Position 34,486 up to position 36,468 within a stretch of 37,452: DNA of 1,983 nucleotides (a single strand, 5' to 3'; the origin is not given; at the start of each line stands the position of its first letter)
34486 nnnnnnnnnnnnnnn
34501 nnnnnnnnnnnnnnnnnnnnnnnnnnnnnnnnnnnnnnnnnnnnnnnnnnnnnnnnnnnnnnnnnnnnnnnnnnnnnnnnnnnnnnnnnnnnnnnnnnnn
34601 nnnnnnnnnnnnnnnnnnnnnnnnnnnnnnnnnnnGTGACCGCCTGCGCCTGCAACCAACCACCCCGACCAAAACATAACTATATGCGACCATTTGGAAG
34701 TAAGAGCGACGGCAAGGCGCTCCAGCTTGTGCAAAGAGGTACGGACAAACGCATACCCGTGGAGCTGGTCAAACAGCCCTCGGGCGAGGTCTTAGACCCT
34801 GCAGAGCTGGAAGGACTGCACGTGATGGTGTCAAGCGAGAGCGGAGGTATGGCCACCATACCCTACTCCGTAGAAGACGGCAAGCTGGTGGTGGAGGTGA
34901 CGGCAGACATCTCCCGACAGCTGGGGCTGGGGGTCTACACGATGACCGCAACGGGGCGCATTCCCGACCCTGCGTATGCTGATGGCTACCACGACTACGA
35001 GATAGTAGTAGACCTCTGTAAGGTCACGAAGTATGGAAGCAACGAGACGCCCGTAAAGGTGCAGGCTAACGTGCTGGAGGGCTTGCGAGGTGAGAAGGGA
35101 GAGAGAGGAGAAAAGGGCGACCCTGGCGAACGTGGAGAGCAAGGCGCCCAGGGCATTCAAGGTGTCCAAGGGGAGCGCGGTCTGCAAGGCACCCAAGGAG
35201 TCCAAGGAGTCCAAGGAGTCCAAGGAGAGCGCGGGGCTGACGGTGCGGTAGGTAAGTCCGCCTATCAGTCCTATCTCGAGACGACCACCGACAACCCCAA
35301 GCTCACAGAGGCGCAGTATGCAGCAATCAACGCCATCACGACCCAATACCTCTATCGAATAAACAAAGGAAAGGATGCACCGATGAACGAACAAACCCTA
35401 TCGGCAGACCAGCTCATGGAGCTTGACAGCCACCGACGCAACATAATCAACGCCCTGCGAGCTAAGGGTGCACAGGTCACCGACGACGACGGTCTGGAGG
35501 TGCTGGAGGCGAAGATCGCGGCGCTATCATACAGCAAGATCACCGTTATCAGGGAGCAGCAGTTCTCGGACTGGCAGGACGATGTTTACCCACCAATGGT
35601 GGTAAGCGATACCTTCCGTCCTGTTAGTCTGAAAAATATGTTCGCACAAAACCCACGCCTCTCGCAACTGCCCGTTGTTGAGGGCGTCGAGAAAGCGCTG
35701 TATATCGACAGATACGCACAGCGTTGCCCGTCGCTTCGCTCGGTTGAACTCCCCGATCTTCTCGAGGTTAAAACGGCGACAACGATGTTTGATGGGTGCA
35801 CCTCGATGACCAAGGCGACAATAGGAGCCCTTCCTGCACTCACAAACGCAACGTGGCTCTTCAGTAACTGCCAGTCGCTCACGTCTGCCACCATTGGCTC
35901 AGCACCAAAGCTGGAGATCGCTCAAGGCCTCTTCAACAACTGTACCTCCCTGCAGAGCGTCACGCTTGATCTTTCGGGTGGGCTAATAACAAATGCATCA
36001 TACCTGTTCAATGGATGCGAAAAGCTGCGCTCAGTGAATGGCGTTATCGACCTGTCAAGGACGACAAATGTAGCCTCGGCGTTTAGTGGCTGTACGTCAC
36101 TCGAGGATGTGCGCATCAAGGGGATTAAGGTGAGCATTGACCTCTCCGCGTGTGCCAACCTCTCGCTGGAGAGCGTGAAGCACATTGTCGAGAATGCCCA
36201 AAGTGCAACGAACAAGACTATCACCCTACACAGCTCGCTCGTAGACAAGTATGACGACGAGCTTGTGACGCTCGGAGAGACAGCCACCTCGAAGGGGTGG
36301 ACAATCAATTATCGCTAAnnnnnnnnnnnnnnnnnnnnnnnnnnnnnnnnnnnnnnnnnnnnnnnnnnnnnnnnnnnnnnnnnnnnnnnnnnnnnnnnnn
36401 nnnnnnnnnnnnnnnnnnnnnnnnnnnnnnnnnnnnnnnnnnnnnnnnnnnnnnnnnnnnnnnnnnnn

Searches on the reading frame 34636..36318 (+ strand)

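Call 58: search_protein_families(library=pfam, proteins=[window:34636-36318:+], max_evalue=0.01)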
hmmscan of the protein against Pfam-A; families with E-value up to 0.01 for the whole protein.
window:34636-36318:+ (560 aa): 2 families
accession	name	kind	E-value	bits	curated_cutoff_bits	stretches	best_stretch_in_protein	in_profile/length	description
PF13306.12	LRR_5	-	1e-25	90.5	27.7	3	408-515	7-107/127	BspA type Leucine rich repeat region (6 copies)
PF01391.23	Collagen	-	9.3e-11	41.8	27.2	1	149-207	1-59/60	Collagen triple helix repeat (20 copies)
